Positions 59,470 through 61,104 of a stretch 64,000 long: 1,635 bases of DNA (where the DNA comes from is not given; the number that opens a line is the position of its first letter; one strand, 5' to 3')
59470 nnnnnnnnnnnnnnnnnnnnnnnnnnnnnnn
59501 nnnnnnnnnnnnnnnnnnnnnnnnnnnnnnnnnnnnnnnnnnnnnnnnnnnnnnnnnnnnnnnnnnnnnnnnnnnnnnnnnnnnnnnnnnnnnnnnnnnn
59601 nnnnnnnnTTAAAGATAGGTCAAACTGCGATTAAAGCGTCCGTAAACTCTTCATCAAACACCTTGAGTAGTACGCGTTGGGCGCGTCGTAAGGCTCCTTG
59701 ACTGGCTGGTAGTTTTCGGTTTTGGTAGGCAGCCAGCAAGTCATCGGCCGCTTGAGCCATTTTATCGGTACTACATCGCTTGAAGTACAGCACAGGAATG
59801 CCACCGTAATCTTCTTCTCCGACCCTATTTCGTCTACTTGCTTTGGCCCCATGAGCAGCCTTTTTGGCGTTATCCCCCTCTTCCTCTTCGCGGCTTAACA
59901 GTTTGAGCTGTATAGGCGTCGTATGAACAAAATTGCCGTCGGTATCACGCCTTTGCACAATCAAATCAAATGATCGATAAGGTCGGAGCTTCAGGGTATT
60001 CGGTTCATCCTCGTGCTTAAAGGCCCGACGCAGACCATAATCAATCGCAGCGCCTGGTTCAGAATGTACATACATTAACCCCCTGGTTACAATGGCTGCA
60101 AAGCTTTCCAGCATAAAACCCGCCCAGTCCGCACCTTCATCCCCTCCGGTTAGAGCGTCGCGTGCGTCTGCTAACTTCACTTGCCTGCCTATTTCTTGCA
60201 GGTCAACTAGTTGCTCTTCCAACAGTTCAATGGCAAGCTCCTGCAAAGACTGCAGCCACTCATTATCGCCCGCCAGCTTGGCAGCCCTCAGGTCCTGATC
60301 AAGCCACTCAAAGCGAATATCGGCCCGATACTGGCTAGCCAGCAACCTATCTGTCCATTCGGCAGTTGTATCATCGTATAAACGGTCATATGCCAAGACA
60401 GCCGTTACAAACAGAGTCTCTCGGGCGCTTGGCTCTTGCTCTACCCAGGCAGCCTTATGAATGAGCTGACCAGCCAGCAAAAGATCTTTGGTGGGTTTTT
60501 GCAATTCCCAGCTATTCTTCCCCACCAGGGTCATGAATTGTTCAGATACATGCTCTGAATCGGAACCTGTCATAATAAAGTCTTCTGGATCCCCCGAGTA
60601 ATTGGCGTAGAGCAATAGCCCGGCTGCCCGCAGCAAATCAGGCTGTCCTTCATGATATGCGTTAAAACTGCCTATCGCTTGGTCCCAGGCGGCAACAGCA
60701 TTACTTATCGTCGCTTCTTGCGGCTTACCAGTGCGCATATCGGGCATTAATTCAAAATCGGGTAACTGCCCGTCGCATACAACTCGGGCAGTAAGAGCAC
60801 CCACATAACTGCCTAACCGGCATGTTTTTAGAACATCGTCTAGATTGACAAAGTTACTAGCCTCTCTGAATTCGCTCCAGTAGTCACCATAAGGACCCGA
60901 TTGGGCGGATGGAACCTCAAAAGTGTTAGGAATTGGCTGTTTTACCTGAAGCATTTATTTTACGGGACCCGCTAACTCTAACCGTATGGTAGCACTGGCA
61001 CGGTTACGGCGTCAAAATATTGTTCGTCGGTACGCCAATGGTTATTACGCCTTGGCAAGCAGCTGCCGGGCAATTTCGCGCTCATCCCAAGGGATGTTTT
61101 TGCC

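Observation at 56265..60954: Lineage-specific 5-gene locus with two paralogous atypical kinase-fold proteins and three unknown proteins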

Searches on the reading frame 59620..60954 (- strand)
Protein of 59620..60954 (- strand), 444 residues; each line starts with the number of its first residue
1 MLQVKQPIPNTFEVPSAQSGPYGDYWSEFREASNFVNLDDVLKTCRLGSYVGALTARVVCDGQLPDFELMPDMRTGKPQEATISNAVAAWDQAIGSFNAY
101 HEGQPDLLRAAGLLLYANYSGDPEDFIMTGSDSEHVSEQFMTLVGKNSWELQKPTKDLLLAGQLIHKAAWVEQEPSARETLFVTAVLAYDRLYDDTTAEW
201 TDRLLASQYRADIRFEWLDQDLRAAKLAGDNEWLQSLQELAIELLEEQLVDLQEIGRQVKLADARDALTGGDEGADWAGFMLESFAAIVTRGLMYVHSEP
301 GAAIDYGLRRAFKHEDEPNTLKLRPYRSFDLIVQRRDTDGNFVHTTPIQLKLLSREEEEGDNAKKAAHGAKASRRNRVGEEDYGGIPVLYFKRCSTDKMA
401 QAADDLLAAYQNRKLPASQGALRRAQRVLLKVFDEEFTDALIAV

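Call 3: search_protein_families(library=pfam, proteins=[window:59620-60954:-], max_evalue=1)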
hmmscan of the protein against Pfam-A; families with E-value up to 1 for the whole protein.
window:59620-60954:- (444 aa): 0 families

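Call 4: search_protein_families(library=ncbifam, proteins=[window:59620-60954:-], max_evalue=1)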
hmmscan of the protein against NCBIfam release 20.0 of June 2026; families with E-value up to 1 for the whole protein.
window:59620-60954:- (444 aa): 0 families

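Call 6: search_protein_families(library=padloc, proteins=[window:59620-60954:-], max_evalue=1)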
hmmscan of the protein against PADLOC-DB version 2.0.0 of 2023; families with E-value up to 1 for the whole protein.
window:59620-60954:- (444 aa): 0 families

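Call 24: find_homologous_proteins(query=window:59620-60954:-, max_evalue=0.001)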
Query window:59620-60954:- (444 aa): 8 proteins with E <= 0.001 among 8000 candidates.
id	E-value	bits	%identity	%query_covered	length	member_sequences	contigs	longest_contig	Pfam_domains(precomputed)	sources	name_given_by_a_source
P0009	2.2e-297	1004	100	100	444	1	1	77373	-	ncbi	-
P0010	4.6e-144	499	53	100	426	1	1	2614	-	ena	-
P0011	4.6e-141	489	53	98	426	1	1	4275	-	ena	-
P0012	5.5e-140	485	52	100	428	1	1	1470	-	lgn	-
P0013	3.9e-90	321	40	97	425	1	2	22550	-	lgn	-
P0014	9.8e-38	148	33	82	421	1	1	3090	-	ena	-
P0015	1.6e-37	147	33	77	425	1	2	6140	-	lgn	-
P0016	9.1e-33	132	32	75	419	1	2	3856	-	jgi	-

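Call 26: find_encoding_contigs(protein=P0015, flank=10000, max_places=3)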
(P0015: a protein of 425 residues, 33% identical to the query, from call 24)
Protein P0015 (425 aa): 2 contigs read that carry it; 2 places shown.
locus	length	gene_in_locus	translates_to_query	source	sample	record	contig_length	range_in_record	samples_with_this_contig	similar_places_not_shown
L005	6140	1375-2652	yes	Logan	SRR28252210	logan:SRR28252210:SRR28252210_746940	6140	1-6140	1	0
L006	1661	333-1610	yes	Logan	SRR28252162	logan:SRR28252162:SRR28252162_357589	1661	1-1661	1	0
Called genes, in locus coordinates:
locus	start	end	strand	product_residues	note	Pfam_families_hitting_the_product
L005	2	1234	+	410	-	?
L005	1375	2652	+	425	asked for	-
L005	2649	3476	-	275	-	PF19420:DDAH_eukar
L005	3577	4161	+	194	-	-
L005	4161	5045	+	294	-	PF06293:Kdo (weak)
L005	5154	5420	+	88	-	PF00166:Cpn10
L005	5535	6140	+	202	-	?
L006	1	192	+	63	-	?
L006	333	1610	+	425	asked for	-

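Call 27: find_encoding_contigs(protein=P0011, flank=10000, max_places=3)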
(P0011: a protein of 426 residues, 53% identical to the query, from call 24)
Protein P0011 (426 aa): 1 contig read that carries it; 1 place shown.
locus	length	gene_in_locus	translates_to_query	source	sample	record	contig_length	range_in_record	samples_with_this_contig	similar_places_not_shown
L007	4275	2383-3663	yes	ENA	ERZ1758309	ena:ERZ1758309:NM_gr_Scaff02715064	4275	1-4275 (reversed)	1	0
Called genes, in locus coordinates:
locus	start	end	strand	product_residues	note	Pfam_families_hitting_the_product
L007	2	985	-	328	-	?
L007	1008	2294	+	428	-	PF08245:Mur_ligase_M, PF02875:Mur_ligase_C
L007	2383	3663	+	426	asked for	-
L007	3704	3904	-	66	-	-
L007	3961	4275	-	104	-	?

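Call 28: find_encoding_contigs(protein=P0016, flank=10000, max_places=3)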
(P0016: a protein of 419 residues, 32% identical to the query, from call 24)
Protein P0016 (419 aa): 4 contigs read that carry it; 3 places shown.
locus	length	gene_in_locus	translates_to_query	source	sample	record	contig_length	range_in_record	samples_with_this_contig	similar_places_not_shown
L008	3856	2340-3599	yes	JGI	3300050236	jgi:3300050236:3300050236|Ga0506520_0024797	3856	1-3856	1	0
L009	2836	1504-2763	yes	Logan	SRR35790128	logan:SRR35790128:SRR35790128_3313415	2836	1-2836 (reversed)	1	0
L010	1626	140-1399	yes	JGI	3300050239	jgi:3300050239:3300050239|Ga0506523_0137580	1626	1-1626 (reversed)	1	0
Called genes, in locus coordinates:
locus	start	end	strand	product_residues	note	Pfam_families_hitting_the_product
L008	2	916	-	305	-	?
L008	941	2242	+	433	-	PF08245:Mur_ligase_M, PF02875:Mur_ligase_C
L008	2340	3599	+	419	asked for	-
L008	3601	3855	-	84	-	?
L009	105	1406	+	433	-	PF08245:Mur_ligase_M, PF02875:Mur_ligase_C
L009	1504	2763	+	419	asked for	-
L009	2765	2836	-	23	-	?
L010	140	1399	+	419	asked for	-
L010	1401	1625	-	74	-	?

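Call 29: search_protein_families(library=pfam, proteins=[L005:4161-5045:+], max_evalue=0.1)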
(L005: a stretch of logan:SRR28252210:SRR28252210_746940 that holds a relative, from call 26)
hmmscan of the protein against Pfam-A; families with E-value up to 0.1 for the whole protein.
L005:4161-5045:+ (294 aa): 3 families
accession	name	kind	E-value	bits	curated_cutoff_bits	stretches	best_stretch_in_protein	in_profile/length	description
PF06293.20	Kdo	-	1.2e-06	28.5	21.3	1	150-197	116-167/207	Lipopolysaccharide kinase (Kdo/WaaP) family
PF14531.12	Kinase-like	-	0.0026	17.5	25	1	160-206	153-199/289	Kinase-like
PF01636.29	APH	-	0.067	13.4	23.2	0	159-202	152-200/239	Phosphotransferase enzyme family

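Call 46: predict_structure(alignment_id=A5)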
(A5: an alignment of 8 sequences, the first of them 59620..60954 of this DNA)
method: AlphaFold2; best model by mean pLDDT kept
length: 444 residues; sequences in the alignment: 8
mean_pLDDT: 75.9   pTM: 0.82
mean pLDDT of the five models: 75.9, 72.9, 72.7, 71.5, 71.1
residues with pLDDT >= 90: 81; 70-90: 235; 50-70: 84; < 50: 44
segments of 3 or more residues with pLDDT < 50: 1-7, 9-19, 368-384, 438-444
pLDDT, mean of each block of 10 residues (from residue 1): 40 44 66 73 79 82 76 69 87 68 83 91 79 73 90 93 92 87 96 89 89 91 88 90 93 86 72 73 90 80 76 67 60 78 76 63 54 36 60 83 89 76 80 54 29
secondary structure, 60 per line:
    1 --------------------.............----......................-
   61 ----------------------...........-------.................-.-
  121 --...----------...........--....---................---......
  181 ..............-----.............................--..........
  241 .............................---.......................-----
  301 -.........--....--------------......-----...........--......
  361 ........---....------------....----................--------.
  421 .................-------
elements in order: H21-33 H38-59 H83-93 H101-117 H136-146 H156-171 H175-194 H200-228 H231-269 H273-295 H302-305 E306-310 H313-316 E331-336 E342-352 H355-368 H372-375 E388-391 H396-411 H420-437

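Call 57: search_protein_families(library=pfam, alignment_id=A5, max_evalue=10)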
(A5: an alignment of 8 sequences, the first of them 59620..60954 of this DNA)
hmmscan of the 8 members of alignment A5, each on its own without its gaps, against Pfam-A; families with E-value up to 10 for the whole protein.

A. member 1, window:59620-60954:- (444 aa): 0 families

B. families by the number of members that match (of 8 scanned): 3 families
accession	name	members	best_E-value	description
PF09727.14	CortBP2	1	0.053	Cortactin-binding protein-2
PF17511.7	Mobilization_B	1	0.24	Mobilization protein B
PF24610.1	DUF7623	1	1.6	Domain of unknown function (DUF7623)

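Call 59: fold_search(model_id=the predicted structure, library=pdb)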
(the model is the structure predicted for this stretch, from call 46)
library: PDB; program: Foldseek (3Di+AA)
matches with E <= 10: 377; with E <= 0.001: 0
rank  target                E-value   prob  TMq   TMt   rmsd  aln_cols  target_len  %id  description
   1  7rdr_A                1.1e-01  0.38  0.17  0.17  19.7       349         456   12  Circular tandem repeat protein with novel repeat topology and enhanced subunit contact surfaces (released 2021-09-01)
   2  4gyo_A                1.9e-01  0.28  0.18  0.21  17.4       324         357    9  Crystal Structure of Rap Protein Complexed with Competence and Sporulation Factor (released 2013-04-03)
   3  6hc2_E                3.1e-01  0.21  0.17  0.18  16.9       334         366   12  Crystal structure of NuMA/LGN hetero-hexamers (released 2019-05-29)
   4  6xns_F                3.2e-01  0.44  0.18  0.22  10.7       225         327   15  C3_crown-05 (released 2020-12-23)
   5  3qtn                  3.7e-01  0.51  0.24  0.30  19.4       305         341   10  Structure of S. pombe nuclear import adaptor Nro1 (Space group P6522) (released 2011-09-21)
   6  6xns_B                3.9e-01  0.47  0.20  0.25   9.6       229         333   14  C3_crown-05 (released 2020-12-23)
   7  6t46_G                4.1e-01  0.07  0.10  0.11  19.0       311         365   12  Structure of the Rap conjugation gene regulator of the plasmid pLS20 in complex with the Phr* peptide (released 2020-06-24)
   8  9bax_D                4.9e-01  0.28  0.15  0.12  16.6       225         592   21  PI4KA complex bound to C-terminus of EFR3A (released 2024-11-27)
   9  8eoi_B                5.6e-01  0.38  0.16  0.23  15.1       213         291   11  Structure of a human EMC:human Cav1.2 channel complex in GDN detergent (released 2023-05-24)
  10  1ldk_A                5.6e-01  0.14  0.16  0.18  23.9       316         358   11  Structure of the Cul1-Rbx1-Skp1-F boxSkp2 SCF Ubiquitin Ligase Complex (released 2002-05-08)
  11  6t46_E                6.1e-01  0.09  0.13  0.15  19.1       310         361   11  Structure of the Rap conjugation gene regulator of the plasmid pLS20 in complex with the Phr* peptide (released 2020-06-24)
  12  6hc2_S                6.4e-01  0.14  0.17  0.19  17.6       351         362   12  Crystal structure of NuMA/LGN hetero-hexamers (released 2019-05-29)
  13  5dse_A                6.7e-01  0.23  0.16  0.14  15.9       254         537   17  Crystal Structure of the TTC7B/Hyccin Complex (released 2015-12-02)
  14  6e9z_A                6.7e-01  0.10  0.12  0.20  20.2       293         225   17  DHF119 filament (released 2018-11-21)
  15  5w5i_C                6.7e-01  0.08  0.11  0.11  19.4       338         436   12  Human IFIT1 dimer with PPP-AAAA (released 2017-06-28)
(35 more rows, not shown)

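Call 84: search_protein_families(library=phrogs, proteins=[window:59620-60954:-], max_evalue=1)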
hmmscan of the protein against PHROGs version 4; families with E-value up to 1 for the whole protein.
window:59620-60954:- (444 aa): 0 families

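Call 91: find_encoding_contigs(protein=P0014, flank=10000, max_places=3)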
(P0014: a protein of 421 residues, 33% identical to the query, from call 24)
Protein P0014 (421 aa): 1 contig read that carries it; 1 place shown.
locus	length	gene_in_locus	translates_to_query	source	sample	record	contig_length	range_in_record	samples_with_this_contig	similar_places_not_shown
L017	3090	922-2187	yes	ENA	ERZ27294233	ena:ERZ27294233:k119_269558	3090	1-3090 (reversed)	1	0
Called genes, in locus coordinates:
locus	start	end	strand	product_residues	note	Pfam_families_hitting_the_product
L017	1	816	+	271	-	?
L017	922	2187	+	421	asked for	-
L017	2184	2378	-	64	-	-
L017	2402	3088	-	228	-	?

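Call 95: search_solved_structures(query=A5, max_evalue=10)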
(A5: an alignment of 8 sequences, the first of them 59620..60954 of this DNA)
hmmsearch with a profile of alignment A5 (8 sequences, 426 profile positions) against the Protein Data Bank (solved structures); distinct sequences matched with E-value up to 10: 1.
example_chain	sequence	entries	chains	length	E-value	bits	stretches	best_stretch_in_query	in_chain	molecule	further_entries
7l7b_F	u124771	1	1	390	0.84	11.6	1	207-243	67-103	RNA polymerase sigma factor SigA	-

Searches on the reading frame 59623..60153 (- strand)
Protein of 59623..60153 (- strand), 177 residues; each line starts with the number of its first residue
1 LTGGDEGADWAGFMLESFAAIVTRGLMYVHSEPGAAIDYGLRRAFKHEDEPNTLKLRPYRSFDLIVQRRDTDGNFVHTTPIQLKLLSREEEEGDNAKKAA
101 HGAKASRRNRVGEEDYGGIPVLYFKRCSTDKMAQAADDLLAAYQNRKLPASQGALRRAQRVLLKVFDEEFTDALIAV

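Call 72: search_solved_structures(query=A10, max_evalue=10, show_alignments=3)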
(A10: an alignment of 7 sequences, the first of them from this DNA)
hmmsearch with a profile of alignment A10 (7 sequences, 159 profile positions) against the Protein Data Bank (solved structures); distinct sequences matched with E-value up to 10: 1.
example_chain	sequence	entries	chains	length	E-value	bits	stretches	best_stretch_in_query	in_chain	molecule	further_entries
4p99_A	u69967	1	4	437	0.00055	23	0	55-79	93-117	MpAFP_RII tetra-tandemer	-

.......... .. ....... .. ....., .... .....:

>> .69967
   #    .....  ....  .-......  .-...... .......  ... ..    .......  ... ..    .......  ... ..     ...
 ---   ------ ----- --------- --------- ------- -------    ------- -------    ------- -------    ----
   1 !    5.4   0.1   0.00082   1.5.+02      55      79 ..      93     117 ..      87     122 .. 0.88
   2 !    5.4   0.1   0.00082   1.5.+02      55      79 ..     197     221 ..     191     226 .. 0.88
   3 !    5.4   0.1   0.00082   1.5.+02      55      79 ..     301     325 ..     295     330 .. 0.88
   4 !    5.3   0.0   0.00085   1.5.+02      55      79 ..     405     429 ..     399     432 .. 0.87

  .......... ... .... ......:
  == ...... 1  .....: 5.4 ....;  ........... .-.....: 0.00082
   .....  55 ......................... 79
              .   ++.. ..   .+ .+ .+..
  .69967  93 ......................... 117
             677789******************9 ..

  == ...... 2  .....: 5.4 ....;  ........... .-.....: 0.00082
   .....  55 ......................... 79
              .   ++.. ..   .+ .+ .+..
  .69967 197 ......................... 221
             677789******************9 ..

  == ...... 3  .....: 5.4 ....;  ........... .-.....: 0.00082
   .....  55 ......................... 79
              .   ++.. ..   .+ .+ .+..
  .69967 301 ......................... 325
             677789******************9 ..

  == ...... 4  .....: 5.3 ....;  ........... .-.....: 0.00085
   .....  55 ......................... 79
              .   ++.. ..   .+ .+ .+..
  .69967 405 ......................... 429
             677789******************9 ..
